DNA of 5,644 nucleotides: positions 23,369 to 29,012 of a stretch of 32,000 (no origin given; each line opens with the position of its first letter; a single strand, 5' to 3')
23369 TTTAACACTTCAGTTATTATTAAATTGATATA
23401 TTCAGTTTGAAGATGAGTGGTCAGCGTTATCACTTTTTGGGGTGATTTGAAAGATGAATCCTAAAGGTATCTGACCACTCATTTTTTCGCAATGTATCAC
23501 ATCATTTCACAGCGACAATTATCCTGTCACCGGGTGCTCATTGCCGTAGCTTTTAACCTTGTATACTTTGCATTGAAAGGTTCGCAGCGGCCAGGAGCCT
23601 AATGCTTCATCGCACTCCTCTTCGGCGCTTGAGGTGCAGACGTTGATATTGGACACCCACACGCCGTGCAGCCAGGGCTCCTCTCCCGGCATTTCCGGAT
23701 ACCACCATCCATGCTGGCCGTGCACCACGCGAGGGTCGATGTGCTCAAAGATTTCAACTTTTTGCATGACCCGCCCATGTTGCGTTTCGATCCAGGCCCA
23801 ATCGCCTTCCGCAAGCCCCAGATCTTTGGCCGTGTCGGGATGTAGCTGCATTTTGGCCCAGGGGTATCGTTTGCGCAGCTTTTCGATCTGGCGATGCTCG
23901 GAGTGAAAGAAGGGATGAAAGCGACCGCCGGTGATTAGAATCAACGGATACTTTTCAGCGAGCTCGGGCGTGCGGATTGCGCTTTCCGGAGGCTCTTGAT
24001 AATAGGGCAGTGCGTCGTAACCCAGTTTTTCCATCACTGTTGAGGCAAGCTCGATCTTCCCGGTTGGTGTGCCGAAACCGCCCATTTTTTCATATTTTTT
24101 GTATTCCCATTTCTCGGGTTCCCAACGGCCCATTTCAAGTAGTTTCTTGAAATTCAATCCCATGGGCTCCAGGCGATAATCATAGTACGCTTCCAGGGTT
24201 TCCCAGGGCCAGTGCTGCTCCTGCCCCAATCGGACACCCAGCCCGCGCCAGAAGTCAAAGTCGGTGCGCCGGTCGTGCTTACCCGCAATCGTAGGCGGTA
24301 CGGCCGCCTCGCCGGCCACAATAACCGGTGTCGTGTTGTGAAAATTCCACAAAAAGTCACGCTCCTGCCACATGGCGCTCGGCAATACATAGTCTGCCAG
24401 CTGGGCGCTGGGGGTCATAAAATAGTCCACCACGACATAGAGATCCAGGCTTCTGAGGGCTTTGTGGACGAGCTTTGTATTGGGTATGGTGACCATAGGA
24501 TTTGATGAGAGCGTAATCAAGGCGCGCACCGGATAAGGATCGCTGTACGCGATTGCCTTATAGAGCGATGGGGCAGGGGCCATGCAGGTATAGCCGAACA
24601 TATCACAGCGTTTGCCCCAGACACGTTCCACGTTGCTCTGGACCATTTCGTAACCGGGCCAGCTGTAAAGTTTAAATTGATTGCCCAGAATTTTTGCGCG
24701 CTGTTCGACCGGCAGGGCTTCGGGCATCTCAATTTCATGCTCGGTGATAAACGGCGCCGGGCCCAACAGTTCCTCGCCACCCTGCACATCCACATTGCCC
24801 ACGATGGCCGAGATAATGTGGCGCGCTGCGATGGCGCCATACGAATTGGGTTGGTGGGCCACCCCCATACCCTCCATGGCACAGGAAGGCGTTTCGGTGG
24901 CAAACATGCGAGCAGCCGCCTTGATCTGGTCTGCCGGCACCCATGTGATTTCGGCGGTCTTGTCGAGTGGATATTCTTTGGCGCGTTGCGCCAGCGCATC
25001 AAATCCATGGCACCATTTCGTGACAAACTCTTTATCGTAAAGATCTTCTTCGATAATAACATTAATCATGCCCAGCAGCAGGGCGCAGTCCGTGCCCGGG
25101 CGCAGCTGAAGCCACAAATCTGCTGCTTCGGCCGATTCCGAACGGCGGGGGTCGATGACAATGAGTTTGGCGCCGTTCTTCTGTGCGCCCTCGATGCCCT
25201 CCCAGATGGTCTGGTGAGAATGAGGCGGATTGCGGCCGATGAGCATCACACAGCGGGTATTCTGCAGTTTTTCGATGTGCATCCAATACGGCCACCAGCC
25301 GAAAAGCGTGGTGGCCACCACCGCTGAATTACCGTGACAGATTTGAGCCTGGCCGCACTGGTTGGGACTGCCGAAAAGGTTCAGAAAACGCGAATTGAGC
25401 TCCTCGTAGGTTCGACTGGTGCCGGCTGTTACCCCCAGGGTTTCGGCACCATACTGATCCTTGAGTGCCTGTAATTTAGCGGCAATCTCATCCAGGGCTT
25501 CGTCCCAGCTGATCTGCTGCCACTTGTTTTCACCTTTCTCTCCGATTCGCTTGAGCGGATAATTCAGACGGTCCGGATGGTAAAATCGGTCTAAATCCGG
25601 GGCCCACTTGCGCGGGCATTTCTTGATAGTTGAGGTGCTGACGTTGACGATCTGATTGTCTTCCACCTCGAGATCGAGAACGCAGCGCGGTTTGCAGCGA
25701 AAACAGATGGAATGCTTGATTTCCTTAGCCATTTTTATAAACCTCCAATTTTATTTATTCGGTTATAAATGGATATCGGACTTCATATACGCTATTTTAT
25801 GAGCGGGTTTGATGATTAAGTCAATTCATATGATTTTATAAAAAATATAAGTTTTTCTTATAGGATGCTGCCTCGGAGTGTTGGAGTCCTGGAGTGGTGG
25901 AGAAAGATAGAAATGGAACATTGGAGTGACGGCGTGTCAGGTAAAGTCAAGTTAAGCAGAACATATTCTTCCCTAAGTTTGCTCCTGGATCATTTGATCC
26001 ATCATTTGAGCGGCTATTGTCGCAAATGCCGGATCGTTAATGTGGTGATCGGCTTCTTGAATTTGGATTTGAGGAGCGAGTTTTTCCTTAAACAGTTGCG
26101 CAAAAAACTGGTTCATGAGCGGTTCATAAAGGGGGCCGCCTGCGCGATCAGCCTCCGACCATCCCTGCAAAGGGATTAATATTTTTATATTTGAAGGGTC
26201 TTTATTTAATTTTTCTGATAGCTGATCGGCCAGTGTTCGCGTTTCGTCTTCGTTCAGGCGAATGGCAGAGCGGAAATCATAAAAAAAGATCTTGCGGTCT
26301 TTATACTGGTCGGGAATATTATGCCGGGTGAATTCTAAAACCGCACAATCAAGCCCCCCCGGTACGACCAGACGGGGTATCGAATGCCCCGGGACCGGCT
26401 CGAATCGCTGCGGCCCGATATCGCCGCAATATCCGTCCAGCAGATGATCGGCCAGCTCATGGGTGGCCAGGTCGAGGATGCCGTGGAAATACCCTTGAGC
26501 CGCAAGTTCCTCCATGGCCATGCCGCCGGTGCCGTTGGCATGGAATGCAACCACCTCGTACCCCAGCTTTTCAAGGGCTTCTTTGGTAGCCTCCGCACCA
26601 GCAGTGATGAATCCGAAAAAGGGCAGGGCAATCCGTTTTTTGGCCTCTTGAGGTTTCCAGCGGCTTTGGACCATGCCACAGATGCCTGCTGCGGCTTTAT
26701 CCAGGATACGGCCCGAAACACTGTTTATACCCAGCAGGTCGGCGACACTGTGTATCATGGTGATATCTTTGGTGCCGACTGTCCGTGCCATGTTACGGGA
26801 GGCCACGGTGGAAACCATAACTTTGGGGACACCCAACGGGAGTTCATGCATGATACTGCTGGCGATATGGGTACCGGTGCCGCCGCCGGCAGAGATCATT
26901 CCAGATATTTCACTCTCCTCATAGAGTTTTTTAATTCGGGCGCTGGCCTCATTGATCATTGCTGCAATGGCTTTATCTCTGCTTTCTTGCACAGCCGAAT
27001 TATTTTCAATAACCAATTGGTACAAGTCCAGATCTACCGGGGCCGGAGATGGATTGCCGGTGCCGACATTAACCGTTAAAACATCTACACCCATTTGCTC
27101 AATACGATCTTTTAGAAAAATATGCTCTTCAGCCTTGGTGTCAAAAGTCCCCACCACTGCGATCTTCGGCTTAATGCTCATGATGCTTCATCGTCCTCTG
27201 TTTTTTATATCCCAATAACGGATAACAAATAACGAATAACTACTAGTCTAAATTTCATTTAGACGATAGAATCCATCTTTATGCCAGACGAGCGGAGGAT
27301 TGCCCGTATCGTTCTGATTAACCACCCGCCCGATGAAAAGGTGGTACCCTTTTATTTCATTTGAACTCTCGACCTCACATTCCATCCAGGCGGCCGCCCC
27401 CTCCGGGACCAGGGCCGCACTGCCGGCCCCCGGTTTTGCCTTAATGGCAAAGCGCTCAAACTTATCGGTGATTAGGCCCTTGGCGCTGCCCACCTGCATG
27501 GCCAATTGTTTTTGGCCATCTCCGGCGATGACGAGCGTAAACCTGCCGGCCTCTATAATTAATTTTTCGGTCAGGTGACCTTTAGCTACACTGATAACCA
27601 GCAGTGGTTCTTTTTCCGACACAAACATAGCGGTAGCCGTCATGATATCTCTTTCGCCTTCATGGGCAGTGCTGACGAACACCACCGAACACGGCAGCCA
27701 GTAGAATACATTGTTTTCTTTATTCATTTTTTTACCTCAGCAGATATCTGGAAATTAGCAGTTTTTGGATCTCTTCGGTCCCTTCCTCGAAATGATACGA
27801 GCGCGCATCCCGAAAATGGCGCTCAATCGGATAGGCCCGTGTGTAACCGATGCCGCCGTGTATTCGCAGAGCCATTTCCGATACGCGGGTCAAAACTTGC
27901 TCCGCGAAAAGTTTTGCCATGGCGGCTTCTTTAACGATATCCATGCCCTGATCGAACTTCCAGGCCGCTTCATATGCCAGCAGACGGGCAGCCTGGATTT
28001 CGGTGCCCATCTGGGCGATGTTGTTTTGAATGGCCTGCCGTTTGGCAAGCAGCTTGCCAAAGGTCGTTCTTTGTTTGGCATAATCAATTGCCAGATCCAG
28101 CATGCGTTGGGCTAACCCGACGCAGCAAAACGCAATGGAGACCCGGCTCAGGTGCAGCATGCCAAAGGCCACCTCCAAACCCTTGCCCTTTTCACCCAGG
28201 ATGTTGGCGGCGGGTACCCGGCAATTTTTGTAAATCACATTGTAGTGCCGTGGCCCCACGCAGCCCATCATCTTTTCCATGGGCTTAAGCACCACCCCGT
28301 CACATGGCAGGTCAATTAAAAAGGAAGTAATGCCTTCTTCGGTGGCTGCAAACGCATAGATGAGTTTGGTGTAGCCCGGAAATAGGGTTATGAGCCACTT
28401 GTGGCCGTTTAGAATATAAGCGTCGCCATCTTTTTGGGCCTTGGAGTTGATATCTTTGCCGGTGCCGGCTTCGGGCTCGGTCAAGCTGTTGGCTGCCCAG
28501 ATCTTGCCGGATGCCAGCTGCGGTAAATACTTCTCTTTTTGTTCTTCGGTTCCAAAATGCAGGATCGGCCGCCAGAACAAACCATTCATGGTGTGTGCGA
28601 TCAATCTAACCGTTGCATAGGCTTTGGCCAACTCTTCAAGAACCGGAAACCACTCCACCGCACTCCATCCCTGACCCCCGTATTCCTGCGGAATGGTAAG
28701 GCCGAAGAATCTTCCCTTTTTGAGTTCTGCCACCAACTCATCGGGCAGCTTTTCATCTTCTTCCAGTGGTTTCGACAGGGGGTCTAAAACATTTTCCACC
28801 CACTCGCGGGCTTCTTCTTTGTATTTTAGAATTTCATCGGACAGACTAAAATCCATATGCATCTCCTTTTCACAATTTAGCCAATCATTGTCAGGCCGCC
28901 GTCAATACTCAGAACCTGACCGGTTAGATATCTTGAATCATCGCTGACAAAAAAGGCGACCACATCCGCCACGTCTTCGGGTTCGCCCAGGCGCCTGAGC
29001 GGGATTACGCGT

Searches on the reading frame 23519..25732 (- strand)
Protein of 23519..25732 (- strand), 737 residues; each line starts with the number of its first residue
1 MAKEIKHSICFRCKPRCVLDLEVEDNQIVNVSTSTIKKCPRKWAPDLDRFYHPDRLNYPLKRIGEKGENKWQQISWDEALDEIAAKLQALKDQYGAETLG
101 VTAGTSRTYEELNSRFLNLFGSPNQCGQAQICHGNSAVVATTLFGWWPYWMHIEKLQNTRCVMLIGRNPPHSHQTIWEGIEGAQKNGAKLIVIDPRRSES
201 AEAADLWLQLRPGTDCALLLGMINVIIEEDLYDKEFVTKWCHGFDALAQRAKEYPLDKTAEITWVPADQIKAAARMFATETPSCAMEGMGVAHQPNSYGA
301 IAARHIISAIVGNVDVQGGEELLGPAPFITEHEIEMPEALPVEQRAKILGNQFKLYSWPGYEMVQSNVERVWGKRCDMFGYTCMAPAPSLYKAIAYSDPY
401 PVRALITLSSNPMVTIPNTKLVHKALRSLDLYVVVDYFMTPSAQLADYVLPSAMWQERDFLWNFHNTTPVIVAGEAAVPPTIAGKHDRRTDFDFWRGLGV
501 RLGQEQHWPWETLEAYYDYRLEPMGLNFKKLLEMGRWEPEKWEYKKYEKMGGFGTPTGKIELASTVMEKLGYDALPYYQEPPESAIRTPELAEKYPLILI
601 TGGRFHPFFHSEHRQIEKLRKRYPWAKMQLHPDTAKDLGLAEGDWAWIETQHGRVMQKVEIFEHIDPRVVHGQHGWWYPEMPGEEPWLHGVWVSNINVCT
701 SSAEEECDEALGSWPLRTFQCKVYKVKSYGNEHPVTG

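Call 41: search_protein_families(library=pfam, proteins=[window:23519-25732:-])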
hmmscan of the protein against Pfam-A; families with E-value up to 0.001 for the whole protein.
window:23519-25732:- (737 aa): 2 families
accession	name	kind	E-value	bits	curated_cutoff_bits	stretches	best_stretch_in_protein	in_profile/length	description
PF00384.28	Molybdopterin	-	3.7e-45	154.9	24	1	55-481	1-337/353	Molybdopterin oxidoreductase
PF01568.27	Molydop_binding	-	1.1e-14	54.8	26.8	1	601-700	4-93/110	Molydopterin dinucleotide binding domain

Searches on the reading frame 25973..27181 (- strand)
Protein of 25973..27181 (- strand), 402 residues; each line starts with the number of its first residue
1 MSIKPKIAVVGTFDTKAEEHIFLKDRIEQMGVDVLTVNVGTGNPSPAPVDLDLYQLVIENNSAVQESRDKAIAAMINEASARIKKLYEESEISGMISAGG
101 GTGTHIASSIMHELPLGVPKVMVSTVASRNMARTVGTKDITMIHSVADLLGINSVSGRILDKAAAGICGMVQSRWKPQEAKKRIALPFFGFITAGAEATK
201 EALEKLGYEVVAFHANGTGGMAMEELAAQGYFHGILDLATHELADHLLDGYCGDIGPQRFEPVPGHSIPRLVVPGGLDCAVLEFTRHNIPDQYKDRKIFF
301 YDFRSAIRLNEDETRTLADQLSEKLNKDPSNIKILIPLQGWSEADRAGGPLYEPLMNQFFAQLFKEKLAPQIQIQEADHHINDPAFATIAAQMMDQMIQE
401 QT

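Call 41: search_protein_families(library=pfam, proteins=[window:25973-27181:-])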
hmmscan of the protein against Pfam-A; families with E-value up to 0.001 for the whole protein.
window:25973-27181:- (402 aa): 2 families
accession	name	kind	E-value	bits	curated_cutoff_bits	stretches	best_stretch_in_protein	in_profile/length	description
PF23189.1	UPF0261_C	-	6.7e-60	202.5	27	1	181-398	1-218/218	Uncharacterised protein family (UPF0261) C-terminal domain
PF06792.17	UPF0261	-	3.4e-54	183.9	27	1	5-174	1-174/176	Uncharacterised protein family (UPF0261) N-terminal domain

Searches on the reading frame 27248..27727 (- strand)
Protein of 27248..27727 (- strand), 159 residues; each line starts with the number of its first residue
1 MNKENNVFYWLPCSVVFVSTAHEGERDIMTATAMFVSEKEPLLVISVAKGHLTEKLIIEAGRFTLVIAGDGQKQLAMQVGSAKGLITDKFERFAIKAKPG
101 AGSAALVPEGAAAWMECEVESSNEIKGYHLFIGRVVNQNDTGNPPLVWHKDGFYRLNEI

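Call 41: search_protein_families(library=pfam, proteins=[window:27248-27727:-])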
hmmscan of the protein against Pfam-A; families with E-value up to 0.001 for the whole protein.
window:27248-27727:- (159 aa): 1 family
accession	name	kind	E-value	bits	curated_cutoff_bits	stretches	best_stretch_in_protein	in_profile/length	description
PF01613.24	Flavin_Reduct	-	7.5e-24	85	27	1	12-156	5-152/153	Flavin reductase like domain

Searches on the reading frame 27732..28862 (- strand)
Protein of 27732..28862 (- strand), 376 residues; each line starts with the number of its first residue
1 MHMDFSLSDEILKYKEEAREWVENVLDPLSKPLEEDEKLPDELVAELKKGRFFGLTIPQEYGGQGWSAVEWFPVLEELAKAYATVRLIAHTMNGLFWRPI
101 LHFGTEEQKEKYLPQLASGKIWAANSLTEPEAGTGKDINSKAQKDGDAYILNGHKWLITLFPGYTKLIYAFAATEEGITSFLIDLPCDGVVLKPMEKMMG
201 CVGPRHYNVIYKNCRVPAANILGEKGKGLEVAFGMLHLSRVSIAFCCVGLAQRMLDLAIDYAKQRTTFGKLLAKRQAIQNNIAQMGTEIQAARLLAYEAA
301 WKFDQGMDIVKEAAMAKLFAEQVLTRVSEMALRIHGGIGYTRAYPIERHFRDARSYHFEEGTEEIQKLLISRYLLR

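Call 41: search_protein_families(library=pfam, proteins=[window:27732-28862:-])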
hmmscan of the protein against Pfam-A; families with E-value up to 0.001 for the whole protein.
window:27732-28862:- (376 aa): 4 families
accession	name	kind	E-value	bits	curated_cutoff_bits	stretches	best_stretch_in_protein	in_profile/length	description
PF00441.29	Acyl-CoA_dh_1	-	5.4e-45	153.6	22.4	1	226-374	1-149/150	Acyl-CoA dehydrogenase, C-terminal domain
PF02771.21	Acyl-CoA_dh_N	-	2.2e-29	102.6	22.9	1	9-120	2-113/113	Acyl-CoA dehydrogenase, N-terminal domain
PF08028.16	Acyl-CoA_dh_2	-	4.6e-21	75.9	22.7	1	242-354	2-124/134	Acyl-CoA dehydrogenase, C-terminal domain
PF02770.24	Acyl-CoA_dh_M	-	1.7e-08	35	33.3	1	126-214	3-97/97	Acyl-CoA dehydrogenase, middle domain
